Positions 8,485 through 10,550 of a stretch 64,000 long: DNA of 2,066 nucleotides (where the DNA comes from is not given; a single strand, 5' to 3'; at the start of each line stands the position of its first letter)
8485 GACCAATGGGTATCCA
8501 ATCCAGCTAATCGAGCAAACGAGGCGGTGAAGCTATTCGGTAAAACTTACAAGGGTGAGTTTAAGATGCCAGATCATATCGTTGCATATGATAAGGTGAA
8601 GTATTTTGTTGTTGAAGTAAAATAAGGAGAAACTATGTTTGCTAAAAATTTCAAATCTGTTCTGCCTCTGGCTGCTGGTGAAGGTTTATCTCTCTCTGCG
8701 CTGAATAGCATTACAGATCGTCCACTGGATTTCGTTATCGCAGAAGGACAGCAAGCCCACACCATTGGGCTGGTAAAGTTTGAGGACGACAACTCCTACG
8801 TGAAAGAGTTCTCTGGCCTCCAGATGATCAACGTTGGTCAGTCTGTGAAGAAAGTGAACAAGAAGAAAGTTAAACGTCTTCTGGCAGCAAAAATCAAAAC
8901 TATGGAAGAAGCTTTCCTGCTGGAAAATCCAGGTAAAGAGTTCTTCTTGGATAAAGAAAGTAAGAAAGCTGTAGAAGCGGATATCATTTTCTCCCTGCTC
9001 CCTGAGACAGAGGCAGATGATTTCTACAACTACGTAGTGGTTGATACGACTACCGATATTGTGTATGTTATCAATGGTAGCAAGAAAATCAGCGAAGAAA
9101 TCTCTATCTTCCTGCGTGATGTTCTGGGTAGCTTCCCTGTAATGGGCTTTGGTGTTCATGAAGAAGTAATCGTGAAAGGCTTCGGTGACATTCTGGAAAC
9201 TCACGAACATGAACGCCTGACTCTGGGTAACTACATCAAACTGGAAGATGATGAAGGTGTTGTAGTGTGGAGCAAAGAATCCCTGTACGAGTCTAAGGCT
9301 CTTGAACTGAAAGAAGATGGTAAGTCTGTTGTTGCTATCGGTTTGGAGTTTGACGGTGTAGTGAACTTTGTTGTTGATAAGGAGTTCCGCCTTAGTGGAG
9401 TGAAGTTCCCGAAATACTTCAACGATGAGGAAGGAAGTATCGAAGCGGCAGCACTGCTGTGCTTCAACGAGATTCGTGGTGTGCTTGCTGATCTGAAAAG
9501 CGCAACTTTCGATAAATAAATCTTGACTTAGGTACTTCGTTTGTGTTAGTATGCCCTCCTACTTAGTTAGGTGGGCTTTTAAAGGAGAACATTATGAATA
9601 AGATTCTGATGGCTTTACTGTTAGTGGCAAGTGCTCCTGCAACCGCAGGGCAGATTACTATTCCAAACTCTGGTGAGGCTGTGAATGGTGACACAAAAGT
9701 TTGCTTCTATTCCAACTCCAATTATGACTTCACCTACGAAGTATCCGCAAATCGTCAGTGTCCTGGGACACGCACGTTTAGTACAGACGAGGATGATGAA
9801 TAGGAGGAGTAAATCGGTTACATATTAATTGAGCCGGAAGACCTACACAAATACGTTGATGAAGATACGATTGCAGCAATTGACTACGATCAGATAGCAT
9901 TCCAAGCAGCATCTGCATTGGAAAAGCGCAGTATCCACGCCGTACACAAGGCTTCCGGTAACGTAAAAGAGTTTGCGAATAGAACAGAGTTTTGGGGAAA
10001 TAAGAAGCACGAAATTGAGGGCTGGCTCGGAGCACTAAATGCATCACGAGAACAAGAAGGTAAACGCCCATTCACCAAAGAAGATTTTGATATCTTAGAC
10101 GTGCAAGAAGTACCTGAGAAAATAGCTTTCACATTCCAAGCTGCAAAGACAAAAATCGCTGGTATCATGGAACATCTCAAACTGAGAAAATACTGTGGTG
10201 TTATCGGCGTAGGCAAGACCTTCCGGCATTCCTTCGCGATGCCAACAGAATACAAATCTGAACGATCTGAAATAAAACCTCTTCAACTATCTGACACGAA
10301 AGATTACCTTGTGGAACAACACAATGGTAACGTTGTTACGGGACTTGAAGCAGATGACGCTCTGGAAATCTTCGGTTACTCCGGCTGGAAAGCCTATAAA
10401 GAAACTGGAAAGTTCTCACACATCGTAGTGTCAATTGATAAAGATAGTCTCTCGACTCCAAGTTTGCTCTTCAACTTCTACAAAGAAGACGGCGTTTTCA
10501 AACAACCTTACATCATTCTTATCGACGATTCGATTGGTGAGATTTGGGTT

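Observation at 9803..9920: FEN/RNase H gene has no canonical start codon upstream of its conserved N-terminus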

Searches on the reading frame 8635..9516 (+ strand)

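Call 6: search_protein_families(library=pfam, proteins=[window:8635-9516:+], max_evalue=0.1)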
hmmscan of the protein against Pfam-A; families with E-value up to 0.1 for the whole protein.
window:8635-9516:+ (294 aa): 1 family
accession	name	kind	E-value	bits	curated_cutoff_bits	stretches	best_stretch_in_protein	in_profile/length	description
PF04381.17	RdgC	-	2.1e-16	60.5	25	1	35-271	33-266/298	Putative exonuclease, RdgC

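Call 7: search_protein_families(library=phrogs, proteins=[window:8635-9516:+], max_evalue=0.001)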
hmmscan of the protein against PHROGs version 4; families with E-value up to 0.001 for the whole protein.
window:8635-9516:+ (294 aa): 3 families
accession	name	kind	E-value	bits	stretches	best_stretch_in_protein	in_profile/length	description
phrog_724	-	DNA, RNA and nucleotide metabolism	1.2e-56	193.2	1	1-289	1-294/312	exonuclease recombination-associated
phrog_13439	-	unknown function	9.9e-08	32.9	1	65-176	65-169/181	-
phrog_21369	-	unknown function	0.0003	21.7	1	159-264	4-112/154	-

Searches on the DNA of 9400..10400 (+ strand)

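Call 4: search_dna_similar(query=window:9400-10400:+, collection=phages, mode=near, max_rows=40)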
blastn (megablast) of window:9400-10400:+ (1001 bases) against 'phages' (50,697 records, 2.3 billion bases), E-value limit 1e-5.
No match.

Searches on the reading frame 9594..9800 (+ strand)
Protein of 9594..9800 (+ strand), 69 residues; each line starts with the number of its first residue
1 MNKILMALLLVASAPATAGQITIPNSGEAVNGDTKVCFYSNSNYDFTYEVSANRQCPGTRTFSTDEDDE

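Call 6: search_protein_families(library=pfam, proteins=[window:9594-9800:+], max_evalue=0.1)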
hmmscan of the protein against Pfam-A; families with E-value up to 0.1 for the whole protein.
window:9594-9800:+ (69 aa): 2 families
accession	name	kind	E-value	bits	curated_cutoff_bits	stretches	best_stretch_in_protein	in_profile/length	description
PF08194.17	DIM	-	0.075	13.7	20.8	1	5-23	10-28/36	DIM protein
PF23379.1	DUF7096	-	0.099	12.9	27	1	4-61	7-60/208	Domain of unknown function (DUF7096)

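Call 7: search_protein_families(library=phrogs, proteins=[window:9594-9800:+], max_evalue=0.001)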
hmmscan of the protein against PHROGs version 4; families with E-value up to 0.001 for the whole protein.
window:9594-9800:+ (69 aa): 1 family
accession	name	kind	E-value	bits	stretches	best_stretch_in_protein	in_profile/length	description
phrog_4641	-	unknown function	1e-15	58.3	1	4-63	4-68/68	-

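Call 87: search_protein_families(library=ncbifam, proteins=[window:9594-9800:+], max_evalue=0.1)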
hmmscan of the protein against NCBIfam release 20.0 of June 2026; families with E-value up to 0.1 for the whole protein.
window:9594-9800:+ (69 aa): 1 family
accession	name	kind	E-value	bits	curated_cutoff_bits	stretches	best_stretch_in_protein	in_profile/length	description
NF041894.1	MXAN_6652_fam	equivalog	0.089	12.3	200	1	13-56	118-161/203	MXAN_6652 family MXYO-CTERM-anchored protein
